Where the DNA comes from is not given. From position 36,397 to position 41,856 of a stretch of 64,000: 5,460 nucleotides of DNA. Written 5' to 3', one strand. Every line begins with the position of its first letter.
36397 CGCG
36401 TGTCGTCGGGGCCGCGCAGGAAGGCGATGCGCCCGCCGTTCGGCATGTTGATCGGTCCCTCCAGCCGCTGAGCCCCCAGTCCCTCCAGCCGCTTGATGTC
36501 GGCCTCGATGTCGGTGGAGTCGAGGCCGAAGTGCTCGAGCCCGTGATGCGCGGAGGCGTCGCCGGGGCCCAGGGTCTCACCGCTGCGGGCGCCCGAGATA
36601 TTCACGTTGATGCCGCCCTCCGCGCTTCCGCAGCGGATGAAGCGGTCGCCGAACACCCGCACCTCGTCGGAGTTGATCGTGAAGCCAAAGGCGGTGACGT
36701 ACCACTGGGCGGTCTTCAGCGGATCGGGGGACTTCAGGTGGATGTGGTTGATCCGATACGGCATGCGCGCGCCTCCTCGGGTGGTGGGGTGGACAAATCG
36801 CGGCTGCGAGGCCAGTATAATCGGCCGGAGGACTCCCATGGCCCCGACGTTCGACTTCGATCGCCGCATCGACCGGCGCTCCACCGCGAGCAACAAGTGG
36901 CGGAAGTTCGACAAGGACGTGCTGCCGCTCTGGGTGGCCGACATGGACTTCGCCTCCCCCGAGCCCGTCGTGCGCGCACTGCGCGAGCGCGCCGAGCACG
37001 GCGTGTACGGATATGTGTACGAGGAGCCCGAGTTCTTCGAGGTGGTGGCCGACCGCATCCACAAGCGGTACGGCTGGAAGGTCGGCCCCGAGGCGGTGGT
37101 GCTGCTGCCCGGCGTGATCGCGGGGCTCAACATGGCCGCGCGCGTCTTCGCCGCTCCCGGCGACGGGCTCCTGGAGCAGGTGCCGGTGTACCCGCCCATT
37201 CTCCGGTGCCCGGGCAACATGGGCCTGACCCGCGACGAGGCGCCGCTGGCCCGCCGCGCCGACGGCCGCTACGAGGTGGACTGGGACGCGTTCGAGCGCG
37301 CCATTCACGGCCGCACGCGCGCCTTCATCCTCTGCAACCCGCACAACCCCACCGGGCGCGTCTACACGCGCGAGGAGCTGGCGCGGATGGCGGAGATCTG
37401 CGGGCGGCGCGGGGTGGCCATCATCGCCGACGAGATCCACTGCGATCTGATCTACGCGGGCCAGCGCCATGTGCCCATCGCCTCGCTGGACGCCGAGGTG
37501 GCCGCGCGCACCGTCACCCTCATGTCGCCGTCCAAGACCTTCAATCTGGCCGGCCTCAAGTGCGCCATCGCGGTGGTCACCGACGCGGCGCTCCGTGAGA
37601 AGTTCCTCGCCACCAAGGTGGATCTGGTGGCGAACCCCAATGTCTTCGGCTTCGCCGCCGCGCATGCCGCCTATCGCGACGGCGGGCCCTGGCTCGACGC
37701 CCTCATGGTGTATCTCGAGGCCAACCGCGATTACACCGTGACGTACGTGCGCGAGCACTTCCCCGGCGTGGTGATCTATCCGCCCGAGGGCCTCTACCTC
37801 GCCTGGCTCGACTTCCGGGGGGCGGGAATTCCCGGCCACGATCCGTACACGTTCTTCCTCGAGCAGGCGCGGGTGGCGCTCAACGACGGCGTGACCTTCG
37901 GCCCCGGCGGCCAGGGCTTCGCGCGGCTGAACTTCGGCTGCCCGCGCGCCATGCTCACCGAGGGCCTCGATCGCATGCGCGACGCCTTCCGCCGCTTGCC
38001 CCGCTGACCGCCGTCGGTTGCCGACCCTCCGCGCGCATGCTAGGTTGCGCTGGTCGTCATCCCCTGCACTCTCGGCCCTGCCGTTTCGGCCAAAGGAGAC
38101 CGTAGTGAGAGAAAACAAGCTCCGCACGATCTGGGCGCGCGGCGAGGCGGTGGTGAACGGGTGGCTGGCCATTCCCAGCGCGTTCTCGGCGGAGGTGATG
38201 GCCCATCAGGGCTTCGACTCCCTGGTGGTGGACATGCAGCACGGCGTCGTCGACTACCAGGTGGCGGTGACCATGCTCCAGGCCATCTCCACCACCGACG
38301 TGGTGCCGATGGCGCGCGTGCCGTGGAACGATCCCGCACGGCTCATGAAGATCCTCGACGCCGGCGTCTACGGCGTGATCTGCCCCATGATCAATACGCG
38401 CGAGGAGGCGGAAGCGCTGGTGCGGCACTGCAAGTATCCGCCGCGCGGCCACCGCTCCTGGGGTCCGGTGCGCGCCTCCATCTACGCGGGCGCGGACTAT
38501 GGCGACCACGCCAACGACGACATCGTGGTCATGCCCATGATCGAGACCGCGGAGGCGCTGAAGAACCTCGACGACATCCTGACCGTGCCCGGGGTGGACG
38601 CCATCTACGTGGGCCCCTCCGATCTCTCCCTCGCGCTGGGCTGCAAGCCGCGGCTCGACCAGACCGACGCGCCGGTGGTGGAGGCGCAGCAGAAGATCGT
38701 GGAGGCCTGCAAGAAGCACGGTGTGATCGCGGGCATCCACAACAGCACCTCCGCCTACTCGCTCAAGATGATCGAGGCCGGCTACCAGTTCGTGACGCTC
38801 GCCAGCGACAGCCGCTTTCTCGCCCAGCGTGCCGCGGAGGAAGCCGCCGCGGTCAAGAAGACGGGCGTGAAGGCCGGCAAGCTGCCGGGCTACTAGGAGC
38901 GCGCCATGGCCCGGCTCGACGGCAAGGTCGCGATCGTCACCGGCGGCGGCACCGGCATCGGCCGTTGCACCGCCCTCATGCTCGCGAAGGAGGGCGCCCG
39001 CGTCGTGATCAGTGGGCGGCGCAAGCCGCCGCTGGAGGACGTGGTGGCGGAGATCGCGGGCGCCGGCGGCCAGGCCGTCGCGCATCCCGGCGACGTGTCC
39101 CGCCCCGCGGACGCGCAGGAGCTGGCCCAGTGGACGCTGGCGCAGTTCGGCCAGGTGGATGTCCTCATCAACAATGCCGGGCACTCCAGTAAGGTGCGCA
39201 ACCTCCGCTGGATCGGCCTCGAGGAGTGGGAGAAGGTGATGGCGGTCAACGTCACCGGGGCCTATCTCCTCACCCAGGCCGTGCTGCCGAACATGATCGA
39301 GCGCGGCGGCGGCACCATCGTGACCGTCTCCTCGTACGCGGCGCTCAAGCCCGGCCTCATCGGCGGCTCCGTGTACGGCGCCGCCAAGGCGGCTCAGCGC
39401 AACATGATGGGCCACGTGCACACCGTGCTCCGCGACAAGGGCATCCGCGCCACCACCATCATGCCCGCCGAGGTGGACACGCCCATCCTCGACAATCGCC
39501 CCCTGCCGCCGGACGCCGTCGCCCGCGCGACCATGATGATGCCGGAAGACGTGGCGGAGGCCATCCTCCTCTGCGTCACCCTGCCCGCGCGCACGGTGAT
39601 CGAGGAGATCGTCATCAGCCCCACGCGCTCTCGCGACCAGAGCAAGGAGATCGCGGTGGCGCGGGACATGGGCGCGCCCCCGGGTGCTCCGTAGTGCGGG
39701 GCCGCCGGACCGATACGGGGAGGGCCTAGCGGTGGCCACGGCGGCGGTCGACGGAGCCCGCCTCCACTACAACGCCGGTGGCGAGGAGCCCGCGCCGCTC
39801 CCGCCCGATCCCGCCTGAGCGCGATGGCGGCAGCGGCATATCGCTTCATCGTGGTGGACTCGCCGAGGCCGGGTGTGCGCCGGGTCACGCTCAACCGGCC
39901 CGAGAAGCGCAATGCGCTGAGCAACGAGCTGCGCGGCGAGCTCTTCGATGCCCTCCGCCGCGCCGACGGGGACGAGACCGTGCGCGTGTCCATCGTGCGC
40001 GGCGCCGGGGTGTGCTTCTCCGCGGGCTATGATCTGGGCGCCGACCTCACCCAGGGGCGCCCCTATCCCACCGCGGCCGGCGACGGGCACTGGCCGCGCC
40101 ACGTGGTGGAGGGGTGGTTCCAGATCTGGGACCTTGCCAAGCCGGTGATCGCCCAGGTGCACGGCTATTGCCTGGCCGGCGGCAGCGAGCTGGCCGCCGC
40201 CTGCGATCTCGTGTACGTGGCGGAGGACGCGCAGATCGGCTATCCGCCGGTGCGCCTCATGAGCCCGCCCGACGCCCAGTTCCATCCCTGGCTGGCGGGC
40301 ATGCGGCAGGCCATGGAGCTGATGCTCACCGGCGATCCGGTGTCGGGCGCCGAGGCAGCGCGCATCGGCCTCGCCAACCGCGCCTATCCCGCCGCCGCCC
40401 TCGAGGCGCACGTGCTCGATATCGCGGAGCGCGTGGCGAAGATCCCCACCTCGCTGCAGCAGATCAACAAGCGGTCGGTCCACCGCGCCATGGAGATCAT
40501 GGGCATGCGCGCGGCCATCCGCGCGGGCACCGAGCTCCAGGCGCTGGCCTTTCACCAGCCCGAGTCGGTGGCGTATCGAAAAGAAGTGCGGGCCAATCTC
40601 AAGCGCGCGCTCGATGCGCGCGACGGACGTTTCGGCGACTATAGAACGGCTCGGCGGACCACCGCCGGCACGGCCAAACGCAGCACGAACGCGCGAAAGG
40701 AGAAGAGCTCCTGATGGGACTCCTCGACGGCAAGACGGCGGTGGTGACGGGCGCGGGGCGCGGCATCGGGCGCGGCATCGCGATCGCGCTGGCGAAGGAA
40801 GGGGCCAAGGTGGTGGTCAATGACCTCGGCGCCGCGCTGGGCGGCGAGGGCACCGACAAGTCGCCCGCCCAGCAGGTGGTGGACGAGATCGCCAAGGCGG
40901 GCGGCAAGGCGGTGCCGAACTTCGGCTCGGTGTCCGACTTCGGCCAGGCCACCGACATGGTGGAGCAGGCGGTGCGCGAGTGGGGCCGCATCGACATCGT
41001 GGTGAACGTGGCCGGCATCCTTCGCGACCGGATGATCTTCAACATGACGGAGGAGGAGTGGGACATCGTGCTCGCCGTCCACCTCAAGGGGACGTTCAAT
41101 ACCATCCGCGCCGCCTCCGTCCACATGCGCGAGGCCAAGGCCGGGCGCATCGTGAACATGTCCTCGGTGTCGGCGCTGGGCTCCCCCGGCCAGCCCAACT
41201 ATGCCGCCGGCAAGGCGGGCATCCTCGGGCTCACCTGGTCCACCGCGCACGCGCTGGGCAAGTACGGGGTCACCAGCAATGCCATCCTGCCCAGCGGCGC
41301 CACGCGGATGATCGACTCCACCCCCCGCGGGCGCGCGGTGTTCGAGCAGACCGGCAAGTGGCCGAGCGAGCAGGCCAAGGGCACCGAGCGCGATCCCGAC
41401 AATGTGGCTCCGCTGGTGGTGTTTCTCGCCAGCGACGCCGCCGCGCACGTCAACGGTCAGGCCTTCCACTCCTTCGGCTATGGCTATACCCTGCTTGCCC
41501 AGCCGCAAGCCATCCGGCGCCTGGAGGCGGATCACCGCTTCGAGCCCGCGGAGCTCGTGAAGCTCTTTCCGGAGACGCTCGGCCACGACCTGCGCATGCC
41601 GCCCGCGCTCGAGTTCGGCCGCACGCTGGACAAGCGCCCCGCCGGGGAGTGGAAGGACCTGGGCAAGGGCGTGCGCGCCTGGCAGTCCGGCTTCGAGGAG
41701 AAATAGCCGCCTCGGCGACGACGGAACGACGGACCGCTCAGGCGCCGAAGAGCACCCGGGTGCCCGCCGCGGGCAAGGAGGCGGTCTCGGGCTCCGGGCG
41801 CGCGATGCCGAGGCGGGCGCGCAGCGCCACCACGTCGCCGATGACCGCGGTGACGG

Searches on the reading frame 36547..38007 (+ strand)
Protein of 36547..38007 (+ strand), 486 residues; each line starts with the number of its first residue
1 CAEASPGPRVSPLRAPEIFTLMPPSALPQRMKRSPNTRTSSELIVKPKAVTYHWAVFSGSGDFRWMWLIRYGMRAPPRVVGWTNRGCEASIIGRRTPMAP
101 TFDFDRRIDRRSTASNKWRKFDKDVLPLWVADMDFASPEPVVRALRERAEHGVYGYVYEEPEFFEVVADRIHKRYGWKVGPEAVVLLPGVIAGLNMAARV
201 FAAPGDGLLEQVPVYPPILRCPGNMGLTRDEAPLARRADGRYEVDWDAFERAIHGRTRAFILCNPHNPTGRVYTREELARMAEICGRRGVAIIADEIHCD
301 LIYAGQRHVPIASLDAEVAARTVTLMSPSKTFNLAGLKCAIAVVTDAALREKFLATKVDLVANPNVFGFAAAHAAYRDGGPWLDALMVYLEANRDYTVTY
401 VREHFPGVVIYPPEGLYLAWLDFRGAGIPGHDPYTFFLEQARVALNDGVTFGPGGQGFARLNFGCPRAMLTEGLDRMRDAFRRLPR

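Call 53: search_protein_families(library=ncbifam, proteins=[window:36547-38007:+], max_evalue=1e-40)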
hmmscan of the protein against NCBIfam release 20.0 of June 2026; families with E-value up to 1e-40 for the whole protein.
window:36547-38007:+ (486 aa): 3 families
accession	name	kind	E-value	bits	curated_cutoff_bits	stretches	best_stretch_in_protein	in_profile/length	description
TIGR04350.1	C_S_lyase_PatB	subfamily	8.2e-131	436.4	340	1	104-481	1-383/384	PatB family C-S lyase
NF041364.1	GntC_guanitoxin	equivalog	1.4e-45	155.7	415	1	131-478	6-354/356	guanitoxin biosynthesis PLP-dependent (S)-gamma-hydroxy-L-arginine cyclodehydratase GntC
NF004770.0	PRK06108.1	subfamily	3.5e-44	151.2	422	1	123-481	36-392/396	pyridoxal phosphate-dependent aminotransferase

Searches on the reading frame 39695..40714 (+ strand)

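Call 22: search_protein_families(library=ncbifam, proteins=[window:39695-40714:+], max_evalue=0.00001)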
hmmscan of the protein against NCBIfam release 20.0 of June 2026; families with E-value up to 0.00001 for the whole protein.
window:39695-40714:+ (339 aa): 68 families (the best 25 are shown)
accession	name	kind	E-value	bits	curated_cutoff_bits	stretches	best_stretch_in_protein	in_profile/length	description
NF006128.0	PRK08272.1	subfamily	9.9e-65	218.8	257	2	138-320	122-305/308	crotonase/enoyl-CoA hydratase family protein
NF006140.0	PRK08290.1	subfamily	1.2e-53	182.2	280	1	48-298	6-272/292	enoyl-CoA hydratase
NF009125.0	PRK12478.1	equivalog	5.6e-46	157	347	1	60-320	16-287/304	crotonase/enoyl-CoA hydratase family protein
NF051848.1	EnCoAHydtEchA19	equivalog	2e-40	139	400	1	62-282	11-231/258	enoyl-CoA hydratase EchA19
NF006108.0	PRK08259.1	equivalog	1e-35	123.5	273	1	60-277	12-224/256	crotonase/enoyl-CoA hydratase family protein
NF004840.0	PRK06190.1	equivalog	1.9e-35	122.7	253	1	52-295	5-247/260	enoyl-CoA hydratase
NF006008.0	PRK08139.1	equivalog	3.3e-35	121.9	313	1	48-275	8-232/266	enoyl-CoA hydratase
NF004517.0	PRK05862.1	equivalog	3e-34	118.7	396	1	48-268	2-217/257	enoyl-CoA hydratase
NF006588.0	PRK09120.1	equivalog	4.6e-34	117.9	276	1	60-268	17-227/276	p-hydroxycinnamoyl CoA hydratase/lyase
NF006007.0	PRK08138.1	subfamily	4.5e-33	114.7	355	1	47-265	4-218/261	enoyl-CoA hydratase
NF007239.0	PRK09674.1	equivalog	1.4e-32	113.2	371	1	52-269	5-218/257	2,3-dehydroadipyl-CoA hydratase PaaF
NF006100.0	PRK08252.1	subfamily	4.7e-31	108.3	282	1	60-266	12-212/254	crotonase/enoyl-CoA hydratase family protein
NF004634.0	PRK05980.1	equivalog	6.7e-30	104.3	375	1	56-265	8-220/263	crotonase/enoyl-CoA hydratase family protein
NF005864.0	PRK07799.1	equivalog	1.2e-29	103.3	316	1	64-280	21-237/266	crotonase/enoyl-CoA hydratase family protein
NF004525.0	PRK05870.1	equivalog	1.8e-29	103.4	285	1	53-293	6-241/249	enoyl-CoA hydratase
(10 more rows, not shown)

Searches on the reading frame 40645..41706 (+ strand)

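Call 22: search_protein_families(library=ncbifam, proteins=[window:40645-41706:+], max_evalue=0.00001)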
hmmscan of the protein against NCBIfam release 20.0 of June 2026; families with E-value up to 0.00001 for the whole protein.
window:40645-41706:+ (353 aa): 198 families (the best 25 are shown)
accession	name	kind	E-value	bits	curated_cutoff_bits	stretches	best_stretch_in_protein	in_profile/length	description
NF005861.0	PRK07791.1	subfamily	2.6e-85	286.4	373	1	24-310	1-286/300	SDR family oxidoreductase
NF005862.0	PRK07792.1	equivalog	5.2e-81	272.2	414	1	27-307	11-283/307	3-oxoacyl-ACP reductase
NF004198.0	PRK05653.1-3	equivalog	4.4e-64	216.3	296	1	25-274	3-240/248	3-oxoacyl-ACP reductase FabG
TIGR01830.1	3oxo_ACP_reduc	equivalog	3.2e-55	187.4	297.75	1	32-275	1-233/239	3-oxoacyl-[acyl-carrier-protein] reductase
NF009466.0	PRK12826.1-2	subfamily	1.4e-53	181.9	222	1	30-275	4-239/248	3-oxoacyl-ACP reductase FabG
TIGR03971.1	SDR_subfam_1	subfamily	2e-50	171.6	300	1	27-274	1-262/271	mycofactocin-coupled SDR family oxidoreductase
NF053807.1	RhamDHLra1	equivalog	1.2e-47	162.7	400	1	26-274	1-241/252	L-rhamnose 1-dehydrogenase Lra1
NF004197.0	PRK05653.1-1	equivalog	1.6e-47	162.2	332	1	26-276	4-242/249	3-oxoacyl-ACP reductase FabG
NF009093.0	PRK12429.1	subfamily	6.2e-47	160.1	258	1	27-275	3-251/259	3-hydroxybutyrate dehydrogenase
NF009546.0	PRK12935.1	equivalog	7.1e-47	160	418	1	25-275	2-240/247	acetoacetyl-CoA reductase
NF005559.1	PRK07231.1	subfamily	1.1e-46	159.4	215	1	27-274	2-241/249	glucose 1-dehydrogenase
TIGR01963.1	PHB_DH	subfamily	2.7e-44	151.3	307.05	1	30-282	2-253/255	3-hydroxybutyrate dehydrogenase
TIGR01829.1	AcAcCoA_reduct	subfamily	8.8e-44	150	302.1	1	30-276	1-236/242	acetoacetyl-CoA reductase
NF004200.0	PRK05653.1-5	equivalog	1.4e-42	145.9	273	1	30-273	3-234/242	3-oxoacyl-ACP reductase FabG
NF009464.0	PRK12824.1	subfamily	2.5e-42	145.2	269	1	30-274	3-236/245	3-oxoacyl-ACP reductase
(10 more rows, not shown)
